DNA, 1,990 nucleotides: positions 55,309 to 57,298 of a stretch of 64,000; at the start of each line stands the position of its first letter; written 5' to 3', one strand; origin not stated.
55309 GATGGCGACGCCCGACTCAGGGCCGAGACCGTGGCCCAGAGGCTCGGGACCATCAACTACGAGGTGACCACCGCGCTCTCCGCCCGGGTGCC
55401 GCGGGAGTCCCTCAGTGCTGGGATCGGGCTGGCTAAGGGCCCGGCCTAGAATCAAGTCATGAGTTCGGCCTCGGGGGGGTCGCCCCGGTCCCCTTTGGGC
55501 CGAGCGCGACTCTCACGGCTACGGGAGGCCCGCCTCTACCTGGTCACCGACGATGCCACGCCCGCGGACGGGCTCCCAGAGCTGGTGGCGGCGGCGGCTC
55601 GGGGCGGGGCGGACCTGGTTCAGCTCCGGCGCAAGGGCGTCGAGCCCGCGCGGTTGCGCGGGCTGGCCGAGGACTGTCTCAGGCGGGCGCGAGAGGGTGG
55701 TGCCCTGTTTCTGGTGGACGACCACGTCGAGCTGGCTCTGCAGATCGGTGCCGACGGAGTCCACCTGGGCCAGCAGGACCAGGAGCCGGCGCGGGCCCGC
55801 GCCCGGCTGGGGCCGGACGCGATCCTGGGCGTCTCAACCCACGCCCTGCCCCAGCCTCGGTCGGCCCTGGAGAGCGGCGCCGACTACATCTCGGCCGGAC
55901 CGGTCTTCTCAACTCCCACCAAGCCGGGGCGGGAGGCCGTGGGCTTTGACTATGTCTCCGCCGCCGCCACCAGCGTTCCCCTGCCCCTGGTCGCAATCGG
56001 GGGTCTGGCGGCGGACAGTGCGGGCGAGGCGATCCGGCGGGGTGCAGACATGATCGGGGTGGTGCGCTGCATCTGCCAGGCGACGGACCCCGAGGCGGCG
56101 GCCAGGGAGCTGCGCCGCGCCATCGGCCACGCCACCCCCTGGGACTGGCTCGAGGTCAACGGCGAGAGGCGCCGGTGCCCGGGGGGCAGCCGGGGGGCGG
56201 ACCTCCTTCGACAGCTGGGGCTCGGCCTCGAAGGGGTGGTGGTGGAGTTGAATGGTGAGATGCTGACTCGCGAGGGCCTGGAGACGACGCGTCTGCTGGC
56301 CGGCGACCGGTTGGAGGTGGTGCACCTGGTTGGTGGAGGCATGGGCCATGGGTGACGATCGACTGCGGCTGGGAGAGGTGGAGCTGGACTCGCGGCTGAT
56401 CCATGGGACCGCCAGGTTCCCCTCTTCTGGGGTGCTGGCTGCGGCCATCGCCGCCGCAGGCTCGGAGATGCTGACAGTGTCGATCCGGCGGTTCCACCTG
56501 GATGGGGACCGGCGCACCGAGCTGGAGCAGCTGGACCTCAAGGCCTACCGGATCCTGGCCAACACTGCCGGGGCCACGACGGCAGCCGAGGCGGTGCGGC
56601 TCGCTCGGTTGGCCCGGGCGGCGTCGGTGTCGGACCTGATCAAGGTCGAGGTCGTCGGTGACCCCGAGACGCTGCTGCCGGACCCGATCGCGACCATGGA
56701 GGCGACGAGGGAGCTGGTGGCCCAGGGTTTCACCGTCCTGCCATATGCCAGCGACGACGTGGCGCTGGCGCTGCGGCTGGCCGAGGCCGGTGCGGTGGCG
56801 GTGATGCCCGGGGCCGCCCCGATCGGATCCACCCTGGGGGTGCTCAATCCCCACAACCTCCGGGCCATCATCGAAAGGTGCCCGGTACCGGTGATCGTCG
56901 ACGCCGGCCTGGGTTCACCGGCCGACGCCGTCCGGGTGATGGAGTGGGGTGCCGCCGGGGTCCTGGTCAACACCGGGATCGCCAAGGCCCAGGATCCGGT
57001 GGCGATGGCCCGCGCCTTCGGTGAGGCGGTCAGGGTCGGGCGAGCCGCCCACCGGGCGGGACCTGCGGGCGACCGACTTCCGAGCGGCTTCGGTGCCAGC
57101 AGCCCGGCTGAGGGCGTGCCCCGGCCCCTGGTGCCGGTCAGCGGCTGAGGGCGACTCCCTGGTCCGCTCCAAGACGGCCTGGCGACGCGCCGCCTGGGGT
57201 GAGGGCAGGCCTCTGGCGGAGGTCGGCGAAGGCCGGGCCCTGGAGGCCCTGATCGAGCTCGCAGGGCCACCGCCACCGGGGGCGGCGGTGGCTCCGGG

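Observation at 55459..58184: Thiamine genes inserted into the conserved alr–tsaE cluster: in-frame ThiE–ThiS fusion with a 5-aa tail after the GG, no TPP riboswitch, and thiL without a canonical start codon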

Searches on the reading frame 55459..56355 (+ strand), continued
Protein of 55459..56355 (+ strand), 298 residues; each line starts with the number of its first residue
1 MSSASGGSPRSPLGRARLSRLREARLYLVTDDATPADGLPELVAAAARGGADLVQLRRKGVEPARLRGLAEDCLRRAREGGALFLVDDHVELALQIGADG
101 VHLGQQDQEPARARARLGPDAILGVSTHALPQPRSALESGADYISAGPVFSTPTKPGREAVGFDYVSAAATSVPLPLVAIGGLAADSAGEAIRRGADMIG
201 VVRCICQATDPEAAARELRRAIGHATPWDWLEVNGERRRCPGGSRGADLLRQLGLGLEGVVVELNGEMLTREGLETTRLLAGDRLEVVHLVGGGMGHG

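Call 55: search_protein_families(library=ncbifam, proteins=[window:55459-56352:+], max_evalue=0.00001)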
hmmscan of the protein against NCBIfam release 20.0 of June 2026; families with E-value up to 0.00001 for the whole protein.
window:55459-56352:+ (298 aa): 15 families
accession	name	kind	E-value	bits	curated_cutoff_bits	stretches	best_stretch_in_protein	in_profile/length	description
NF002727.0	PRK02615.1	equivalog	5.7e-55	186.4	335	1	15-222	140-344/349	thiamine phosphate synthase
TIGR00693.1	thiE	equivalog_domain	1.4e-52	177.8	145.1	1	25-218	1-197/197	thiamine phosphate synthase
NF000740.0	PRK00043.3-4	equivalog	1.5e-30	106.2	202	1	22-221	5-213/218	thiamine phosphate synthase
NF006530.0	PRK08999.1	equivalog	2.9e-28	98.8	245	1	18-206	125-313/315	Nudix family hydrolase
NF000736.0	PRK00043.2-3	equivalog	6.7e-28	97.5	227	1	43-218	20-201/207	thiamine phosphate synthase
NF007070.0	PRK09517.1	equivalog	6e-26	91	761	1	25-223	5-215/755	multifunctional thiamine-phosphate pyrophosphorylase/synthase/phosphomethylpyrimidine kinase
NF000741.0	PRK00043.3-5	equivalog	9e-26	90.9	350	1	24-219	8-211/217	thiamine phosphate synthase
NF005819.0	PRK07695.1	equivalog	1e-24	87.3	251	1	25-224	3-199/205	thiazole tautomerase TenI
NF000734.0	PRK00043.1-5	equivalog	2.7e-23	82.7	252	1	49-218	22-193/201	thiamine phosphate synthase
NF000738.0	PRK00043.3-1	equivalog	1.7e-21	76.9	445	1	24-216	8-209/221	thiamine phosphate synthase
NF002904.0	PRK03512.1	equivalog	8.2e-18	64.6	231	1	50-223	32-207/211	thiamine phosphate synthase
NF008933.0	PRK12290.1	equivalog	1.3e-14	54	516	1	26-214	213-404/438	thiamine phosphate synthase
TIGR01683.1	thiS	equivalog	1e-13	51.4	37.45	1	232-294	2-64/64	sulfur carrier protein ThiS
NF005080.0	PRK06512.1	equivalog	1e-09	38.5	218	1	23-217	12-208/222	thiamine phosphate synthase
NF005442.0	PRK07028.1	equivalog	6.1e-07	28.4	593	1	165-228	153-216/430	bifunctional hexulose-6-phosphate synthase/ribonuclease regulator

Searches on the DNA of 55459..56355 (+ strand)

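Call 19: search_rna_families(sources=[L001, L003, L085, L084], threshold=gathering)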
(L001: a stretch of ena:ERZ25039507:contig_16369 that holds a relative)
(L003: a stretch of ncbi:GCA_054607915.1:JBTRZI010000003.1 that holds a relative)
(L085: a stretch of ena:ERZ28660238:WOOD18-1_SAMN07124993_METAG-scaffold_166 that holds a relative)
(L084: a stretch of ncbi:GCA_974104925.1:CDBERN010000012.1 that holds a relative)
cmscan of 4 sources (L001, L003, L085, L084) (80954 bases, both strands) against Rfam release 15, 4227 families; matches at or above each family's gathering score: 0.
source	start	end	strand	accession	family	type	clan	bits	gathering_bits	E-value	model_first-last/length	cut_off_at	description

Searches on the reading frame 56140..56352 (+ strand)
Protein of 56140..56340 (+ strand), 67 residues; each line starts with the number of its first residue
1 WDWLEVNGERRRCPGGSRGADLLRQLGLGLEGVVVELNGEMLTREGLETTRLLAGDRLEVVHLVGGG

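Call 39: find_homologous_proteins(query=window:56140-56340:+, max_evalue=0.001)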
Query seq(67 aa) (67 aa): 5 proteins with E <= 0.001 among 6 candidates.
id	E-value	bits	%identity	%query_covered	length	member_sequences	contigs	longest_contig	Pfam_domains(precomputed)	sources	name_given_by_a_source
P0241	3.8e-9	54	55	96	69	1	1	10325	PF02597.27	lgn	-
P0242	9.2e-8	50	47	96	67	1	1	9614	PF02597.27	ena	-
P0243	2.8e-7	48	56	96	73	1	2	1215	PF02597.27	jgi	jgi:sulfur carrier protein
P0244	1.4e-6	46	55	96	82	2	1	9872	PF02597.27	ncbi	ncbi:MAG: sulfur carrier protein ThiS [Prochlorococcaceae cyanobacterium]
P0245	3.5e-6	45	50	93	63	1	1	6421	PF02597.27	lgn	-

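Call 56: search_protein_representatives(alignment_id=A3)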
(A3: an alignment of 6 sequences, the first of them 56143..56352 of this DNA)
Query: 6 sequences, 68 profile positions. Proteins with E-value up to 0.001 (for the whole library): 13594; up to 1e-10: 3990; up to 1e-30: 0. The best 150 are listed.
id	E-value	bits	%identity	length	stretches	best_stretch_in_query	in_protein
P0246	1.9e-27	110.9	-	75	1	3-68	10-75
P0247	3.0e-24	100.7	-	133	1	1-68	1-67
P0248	8.0e-24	99.3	-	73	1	3-68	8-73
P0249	1.0e-23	98.9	-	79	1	3-68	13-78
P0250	1.8e-23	98.2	-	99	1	3-68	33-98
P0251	1.8e-23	98.1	-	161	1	1-68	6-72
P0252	3.1e-23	97.4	-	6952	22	6-27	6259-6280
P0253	1.1e-22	95.7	-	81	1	3-68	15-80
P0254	1.7e-22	95.0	-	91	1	3-68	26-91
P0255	2.1e-22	94.8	-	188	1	1-68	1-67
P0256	2.2e-22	94.7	-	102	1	3-68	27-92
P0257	2.3e-22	94.7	-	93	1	3-68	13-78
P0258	5.2e-22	93.5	-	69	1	3-68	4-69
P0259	8.5e-22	92.8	-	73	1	3-68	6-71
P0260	9.1e-22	92.7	-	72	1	3-68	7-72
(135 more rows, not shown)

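Call 63: find_encoding_contigs(protein=P0241, flank=6000, max_places=2)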
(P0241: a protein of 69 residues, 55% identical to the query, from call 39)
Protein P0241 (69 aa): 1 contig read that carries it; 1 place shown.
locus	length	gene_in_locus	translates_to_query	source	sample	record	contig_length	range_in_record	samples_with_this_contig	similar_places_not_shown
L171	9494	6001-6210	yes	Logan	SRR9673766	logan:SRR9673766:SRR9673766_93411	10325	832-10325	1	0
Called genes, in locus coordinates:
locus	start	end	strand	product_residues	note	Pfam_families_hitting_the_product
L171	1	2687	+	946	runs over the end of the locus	-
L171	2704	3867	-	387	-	PF01168:Ala_racemase_N, PF00842:Ala_racemase_C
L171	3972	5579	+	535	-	-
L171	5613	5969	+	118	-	-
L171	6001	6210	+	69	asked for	PF02597:ThiS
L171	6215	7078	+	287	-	PF02405:MlaE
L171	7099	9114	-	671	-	-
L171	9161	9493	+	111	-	?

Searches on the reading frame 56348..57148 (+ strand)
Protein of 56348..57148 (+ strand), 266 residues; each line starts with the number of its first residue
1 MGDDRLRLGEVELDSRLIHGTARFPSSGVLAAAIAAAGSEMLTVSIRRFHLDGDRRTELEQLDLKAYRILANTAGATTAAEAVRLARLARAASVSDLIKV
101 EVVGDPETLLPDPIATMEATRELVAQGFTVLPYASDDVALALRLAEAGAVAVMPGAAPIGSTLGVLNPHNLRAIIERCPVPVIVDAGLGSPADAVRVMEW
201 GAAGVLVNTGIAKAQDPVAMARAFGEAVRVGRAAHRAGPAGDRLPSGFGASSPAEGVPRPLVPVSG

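Call 4: search_protein_families(library=pfam, proteins=[window:56348-57148:+], max_evalue=0.01)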
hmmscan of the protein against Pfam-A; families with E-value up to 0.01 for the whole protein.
window:56348-57148:+ (266 aa): 2 families
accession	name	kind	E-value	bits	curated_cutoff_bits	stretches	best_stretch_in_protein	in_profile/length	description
PF05690.20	ThiG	-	4.9e-88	295.1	23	1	8-243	2-239/247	Thiazole biosynthesis protein ThiG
PF00977.27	His_biosynth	-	0.00069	19.6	23.6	1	169-227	63-123/228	Histidine biosynthesis protein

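Call 55: search_protein_families(library=ncbifam, proteins=[window:56348-57145:+], max_evalue=0.00001)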
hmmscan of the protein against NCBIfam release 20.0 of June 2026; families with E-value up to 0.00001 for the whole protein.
window:56348-57145:+ (266 aa): 2 families
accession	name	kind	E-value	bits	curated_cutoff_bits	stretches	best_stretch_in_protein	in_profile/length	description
NF003215.0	PRK04180.1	equivalog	9.8e-08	31.7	395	1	175-229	206-260/298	pyridoxal 5'-phosphate synthase lyase subunit PdxS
TIGR00343.1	TIGR00343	equivalog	1.6e-07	31.1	438.45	1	177-229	197-249/287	pyridoxal 5'-phosphate synthase lyase subunit PdxS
